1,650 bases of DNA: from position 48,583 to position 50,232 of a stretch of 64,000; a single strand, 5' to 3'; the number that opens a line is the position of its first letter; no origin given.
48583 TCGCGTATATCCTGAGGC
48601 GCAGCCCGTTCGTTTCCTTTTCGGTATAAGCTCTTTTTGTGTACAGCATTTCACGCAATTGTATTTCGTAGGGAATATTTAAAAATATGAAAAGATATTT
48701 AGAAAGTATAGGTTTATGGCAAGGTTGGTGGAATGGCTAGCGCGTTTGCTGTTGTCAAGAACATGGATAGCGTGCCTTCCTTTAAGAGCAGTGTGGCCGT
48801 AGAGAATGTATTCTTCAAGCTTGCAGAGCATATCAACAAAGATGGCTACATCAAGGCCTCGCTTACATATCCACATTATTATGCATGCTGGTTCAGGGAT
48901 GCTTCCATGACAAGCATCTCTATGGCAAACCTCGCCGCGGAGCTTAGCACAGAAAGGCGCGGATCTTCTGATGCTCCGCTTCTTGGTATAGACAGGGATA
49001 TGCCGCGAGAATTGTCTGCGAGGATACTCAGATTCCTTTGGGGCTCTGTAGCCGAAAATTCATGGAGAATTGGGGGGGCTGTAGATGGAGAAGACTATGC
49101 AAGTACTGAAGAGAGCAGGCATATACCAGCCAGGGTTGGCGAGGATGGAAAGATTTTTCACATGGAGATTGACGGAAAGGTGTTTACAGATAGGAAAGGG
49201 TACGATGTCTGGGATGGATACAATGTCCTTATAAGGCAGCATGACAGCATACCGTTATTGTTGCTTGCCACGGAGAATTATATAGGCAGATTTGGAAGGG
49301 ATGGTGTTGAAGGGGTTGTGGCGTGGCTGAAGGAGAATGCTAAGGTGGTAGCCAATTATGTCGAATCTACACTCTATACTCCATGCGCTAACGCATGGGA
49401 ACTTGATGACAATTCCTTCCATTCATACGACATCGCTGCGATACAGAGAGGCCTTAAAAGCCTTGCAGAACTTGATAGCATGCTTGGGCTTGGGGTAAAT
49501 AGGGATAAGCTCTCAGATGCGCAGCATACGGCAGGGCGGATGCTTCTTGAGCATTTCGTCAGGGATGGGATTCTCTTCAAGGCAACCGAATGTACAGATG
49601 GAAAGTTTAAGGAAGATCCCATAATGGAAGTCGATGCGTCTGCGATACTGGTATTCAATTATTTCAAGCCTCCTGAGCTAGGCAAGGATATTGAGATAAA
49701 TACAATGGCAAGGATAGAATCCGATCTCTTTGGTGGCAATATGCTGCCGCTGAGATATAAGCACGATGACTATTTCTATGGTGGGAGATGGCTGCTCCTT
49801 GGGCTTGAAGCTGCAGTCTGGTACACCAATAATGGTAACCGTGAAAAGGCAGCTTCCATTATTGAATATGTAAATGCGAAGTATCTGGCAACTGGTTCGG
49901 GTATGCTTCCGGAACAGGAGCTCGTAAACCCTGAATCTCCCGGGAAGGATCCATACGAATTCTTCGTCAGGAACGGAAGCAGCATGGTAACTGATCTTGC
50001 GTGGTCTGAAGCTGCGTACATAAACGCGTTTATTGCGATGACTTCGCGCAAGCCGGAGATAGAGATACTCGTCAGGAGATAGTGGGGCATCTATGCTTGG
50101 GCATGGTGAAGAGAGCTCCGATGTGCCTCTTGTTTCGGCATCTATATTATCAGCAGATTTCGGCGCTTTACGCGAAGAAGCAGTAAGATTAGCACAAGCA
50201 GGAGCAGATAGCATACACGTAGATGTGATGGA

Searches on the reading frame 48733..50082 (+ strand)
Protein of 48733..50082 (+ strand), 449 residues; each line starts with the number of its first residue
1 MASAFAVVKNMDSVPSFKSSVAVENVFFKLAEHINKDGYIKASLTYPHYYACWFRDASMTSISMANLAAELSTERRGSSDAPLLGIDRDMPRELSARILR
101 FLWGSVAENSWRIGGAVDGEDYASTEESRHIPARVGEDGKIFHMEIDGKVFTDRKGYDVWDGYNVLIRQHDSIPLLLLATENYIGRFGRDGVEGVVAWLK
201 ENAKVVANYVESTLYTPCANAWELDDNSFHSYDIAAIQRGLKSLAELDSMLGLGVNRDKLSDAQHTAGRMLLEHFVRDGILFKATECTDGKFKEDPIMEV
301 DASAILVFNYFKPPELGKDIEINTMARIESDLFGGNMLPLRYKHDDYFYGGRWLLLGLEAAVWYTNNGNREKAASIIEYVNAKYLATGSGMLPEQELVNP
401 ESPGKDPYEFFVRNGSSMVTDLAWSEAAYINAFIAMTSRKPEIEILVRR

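Call 22: search_protein_families(library=ncbifam, proteins=[window:48733-50082:+], max_evalue=0.01)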
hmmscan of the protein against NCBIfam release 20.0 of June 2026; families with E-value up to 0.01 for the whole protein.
window:48733-50082:+ (449 aa): 1 family
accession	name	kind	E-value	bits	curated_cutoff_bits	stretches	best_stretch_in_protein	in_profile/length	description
TIGR01577.1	oligosac_amyl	hypoth_equivalog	0.0012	17.5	820.7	1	192-373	375-552/616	oligosaccharide amylase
